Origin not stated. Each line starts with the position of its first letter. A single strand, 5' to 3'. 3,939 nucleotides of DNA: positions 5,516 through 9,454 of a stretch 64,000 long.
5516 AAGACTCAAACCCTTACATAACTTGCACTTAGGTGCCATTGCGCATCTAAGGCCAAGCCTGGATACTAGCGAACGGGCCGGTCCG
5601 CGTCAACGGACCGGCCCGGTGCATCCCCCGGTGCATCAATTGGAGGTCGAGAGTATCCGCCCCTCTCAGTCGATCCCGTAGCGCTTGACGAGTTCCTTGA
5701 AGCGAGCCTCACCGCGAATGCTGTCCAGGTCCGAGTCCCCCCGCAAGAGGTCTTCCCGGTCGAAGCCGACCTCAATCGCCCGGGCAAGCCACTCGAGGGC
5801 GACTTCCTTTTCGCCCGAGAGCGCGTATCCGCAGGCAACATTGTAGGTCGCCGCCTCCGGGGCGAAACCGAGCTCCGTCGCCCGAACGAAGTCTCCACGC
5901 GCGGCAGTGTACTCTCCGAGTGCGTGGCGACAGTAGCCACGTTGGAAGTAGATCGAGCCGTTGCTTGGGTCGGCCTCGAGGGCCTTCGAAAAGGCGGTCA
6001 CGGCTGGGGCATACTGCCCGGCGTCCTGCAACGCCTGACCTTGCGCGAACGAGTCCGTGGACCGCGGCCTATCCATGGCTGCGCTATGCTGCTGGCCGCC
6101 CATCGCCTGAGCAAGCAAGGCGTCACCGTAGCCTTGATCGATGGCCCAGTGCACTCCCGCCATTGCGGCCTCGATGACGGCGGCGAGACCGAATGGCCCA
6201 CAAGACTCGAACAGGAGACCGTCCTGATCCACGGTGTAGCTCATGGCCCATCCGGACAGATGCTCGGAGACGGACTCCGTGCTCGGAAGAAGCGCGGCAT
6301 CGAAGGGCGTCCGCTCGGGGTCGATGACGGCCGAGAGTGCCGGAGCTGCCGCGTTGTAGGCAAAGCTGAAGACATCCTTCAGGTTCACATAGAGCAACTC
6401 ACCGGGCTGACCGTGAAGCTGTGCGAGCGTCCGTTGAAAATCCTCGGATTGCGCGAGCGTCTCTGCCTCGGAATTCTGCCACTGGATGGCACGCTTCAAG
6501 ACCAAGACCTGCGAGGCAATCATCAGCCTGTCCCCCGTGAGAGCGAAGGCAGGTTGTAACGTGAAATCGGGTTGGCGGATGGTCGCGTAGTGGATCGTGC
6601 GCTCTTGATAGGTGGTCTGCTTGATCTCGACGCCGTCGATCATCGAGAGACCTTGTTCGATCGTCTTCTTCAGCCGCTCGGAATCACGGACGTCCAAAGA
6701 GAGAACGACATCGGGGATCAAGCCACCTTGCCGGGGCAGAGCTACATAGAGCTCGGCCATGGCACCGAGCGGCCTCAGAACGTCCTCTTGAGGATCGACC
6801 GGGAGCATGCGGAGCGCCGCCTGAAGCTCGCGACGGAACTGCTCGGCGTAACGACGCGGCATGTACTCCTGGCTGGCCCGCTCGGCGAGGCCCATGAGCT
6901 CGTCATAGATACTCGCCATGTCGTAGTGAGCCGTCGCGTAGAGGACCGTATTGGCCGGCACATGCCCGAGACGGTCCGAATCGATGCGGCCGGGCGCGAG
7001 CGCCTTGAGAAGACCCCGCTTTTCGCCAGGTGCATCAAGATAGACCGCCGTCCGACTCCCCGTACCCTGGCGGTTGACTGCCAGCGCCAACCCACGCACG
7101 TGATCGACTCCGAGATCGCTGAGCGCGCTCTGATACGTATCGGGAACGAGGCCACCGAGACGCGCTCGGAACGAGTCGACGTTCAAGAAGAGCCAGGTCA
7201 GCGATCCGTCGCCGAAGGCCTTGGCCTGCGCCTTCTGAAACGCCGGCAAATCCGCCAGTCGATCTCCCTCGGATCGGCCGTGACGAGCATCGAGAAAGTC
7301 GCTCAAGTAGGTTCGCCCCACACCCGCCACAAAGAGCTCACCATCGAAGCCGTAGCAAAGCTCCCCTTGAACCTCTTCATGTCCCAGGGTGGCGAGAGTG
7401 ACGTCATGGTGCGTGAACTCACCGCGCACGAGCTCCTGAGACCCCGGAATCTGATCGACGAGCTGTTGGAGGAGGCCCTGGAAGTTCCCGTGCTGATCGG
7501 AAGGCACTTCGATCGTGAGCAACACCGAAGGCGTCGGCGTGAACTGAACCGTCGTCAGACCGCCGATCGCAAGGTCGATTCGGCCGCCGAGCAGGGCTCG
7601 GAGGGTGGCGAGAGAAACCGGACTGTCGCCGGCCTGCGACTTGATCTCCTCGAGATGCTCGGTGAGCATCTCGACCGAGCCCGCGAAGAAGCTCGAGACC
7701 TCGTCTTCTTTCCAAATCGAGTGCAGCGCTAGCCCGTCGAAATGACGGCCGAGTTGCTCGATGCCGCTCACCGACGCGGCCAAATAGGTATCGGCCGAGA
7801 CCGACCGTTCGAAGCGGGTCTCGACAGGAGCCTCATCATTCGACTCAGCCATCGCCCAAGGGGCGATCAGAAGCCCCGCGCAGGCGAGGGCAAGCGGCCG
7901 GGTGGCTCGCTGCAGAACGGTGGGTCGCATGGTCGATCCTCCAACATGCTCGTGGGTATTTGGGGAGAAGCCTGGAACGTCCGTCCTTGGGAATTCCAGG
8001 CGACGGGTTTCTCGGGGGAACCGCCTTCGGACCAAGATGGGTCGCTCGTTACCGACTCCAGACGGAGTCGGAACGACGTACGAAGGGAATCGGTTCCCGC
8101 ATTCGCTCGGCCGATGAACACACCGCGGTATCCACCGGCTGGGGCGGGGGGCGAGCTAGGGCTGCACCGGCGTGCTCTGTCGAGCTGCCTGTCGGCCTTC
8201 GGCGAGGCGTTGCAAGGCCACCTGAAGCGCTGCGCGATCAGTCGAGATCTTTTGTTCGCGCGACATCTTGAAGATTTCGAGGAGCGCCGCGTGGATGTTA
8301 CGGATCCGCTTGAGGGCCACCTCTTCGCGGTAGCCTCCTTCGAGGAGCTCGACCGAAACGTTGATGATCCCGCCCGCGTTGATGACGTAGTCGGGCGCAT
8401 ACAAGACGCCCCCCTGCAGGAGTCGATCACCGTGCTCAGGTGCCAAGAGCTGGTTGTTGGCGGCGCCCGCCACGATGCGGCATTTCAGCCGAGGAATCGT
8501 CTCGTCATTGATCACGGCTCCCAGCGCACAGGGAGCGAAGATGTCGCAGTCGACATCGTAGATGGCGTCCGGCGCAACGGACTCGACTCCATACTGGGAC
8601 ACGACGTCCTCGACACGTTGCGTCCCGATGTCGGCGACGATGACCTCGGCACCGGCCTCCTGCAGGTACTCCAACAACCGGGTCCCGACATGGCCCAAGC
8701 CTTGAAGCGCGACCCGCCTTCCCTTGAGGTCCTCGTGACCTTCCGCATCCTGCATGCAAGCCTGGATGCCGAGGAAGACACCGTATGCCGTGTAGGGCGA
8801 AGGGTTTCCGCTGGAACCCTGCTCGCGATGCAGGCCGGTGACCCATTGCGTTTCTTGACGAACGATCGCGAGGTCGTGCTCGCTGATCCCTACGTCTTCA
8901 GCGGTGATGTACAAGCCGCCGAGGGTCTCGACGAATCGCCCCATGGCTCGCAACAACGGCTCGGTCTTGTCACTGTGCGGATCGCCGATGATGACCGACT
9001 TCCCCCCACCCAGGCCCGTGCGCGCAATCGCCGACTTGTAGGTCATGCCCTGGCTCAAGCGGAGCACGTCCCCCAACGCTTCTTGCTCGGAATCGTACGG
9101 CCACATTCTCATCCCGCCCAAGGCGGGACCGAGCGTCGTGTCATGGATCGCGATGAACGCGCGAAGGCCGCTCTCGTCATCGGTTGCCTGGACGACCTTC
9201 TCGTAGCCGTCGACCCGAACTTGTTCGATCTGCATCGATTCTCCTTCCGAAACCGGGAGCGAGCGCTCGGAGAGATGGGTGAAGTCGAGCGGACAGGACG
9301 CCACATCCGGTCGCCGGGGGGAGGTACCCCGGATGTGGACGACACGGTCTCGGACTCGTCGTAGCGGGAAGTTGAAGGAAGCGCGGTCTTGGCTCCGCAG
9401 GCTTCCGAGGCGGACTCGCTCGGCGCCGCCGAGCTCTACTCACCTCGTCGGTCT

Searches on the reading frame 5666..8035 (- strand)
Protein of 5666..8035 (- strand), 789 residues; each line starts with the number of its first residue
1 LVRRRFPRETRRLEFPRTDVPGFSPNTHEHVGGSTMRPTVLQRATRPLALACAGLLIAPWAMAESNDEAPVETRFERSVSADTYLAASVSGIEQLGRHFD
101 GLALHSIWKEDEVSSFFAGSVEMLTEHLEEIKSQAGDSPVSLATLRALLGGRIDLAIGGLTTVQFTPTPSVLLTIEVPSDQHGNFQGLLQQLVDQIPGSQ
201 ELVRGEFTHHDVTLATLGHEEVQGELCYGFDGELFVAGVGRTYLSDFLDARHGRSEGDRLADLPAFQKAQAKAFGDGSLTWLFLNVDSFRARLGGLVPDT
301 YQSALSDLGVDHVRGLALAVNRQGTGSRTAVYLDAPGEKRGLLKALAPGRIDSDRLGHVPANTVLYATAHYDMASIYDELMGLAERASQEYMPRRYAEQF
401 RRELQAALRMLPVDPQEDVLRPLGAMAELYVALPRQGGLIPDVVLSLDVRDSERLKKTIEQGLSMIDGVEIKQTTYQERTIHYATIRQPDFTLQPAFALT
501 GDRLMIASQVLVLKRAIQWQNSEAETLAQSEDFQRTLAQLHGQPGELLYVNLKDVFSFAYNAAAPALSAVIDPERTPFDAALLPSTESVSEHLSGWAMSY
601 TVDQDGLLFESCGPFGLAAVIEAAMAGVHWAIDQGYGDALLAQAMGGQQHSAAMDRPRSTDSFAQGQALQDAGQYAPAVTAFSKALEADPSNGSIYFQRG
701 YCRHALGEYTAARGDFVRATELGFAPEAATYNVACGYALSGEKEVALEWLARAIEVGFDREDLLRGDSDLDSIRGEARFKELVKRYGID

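Call 55: search_protein_families(library=pfam, proteins=[window:5666-8035:-])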
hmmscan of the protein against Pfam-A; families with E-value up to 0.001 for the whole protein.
window:5666-8035:- (789 aa): 8 families
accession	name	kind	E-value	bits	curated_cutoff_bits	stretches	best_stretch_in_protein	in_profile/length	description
PF11832.13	DUF3352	-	5.6e-12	45.5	26.8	1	438-617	120-277/536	Protein of unknown function (DUF3352)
PF07719.23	TPR_2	-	7e-10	38.7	27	0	663-692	5-34/34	Tetratricopeptide repeat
PF13432.12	TPR_16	-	1.3e-07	32.3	32.7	1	663-719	1-56/65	Tetratricopeptide repeat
PF00515.34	TPR_1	-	2.9e-07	30.5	27.8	0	666-692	8-34/34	Tetratricopeptide repeat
PF13181.12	TPR_8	-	1.3e-05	25.4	25.7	0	664-692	6-34/34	Tetratricopeptide repeat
PF13414.12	TPR_11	-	4.8e-05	23.4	26.8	1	666-707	1-42/42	TPR repeat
PF13431.12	TPR_17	-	0.00014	22.3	24.4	1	682-713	2-33/34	Tetratricopeptide repeat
PF22316.2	ABhydrolase-like_N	-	0.00022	21.5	27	1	727-784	36-96/106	A/B hydrolase-like, N-terminal domain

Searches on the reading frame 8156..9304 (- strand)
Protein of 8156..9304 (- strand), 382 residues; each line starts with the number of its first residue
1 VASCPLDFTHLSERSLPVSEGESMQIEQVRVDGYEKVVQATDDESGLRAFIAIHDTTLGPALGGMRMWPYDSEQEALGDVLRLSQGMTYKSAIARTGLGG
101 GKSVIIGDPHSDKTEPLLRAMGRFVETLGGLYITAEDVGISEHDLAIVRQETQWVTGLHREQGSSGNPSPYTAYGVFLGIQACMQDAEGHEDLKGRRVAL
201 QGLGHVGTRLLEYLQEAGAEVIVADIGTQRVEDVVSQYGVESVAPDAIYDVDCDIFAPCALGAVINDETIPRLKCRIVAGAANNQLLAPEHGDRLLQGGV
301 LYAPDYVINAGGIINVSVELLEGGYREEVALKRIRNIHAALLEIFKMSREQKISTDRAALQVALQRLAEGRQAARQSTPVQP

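Call 55: search_protein_families(library=pfam, proteins=[window:8156-9304:-])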
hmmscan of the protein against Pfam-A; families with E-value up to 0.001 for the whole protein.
window:8156-9304:- (382 aa): 3 families
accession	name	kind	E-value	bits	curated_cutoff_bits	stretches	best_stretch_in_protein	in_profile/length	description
PF02812.23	ELFV_dehydrog_N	-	1.2e-27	96.6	25.3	1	43-153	13-128/129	Glu/Leu/Phe/Val dehydrogenase, dimerisation domain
PF00208.27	ELFV_dehydrog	-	3.6e-23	83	23.4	2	231-372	89-238/241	Glutamate/Leucine/Phenylalanine/Valine dehydrogenase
PF02826.25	2-Hacid_dh_C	-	2.8e-05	24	25.1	1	186-249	27-89/178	D-isomer specific 2-hydroxyacid dehydrogenase, NAD binding domain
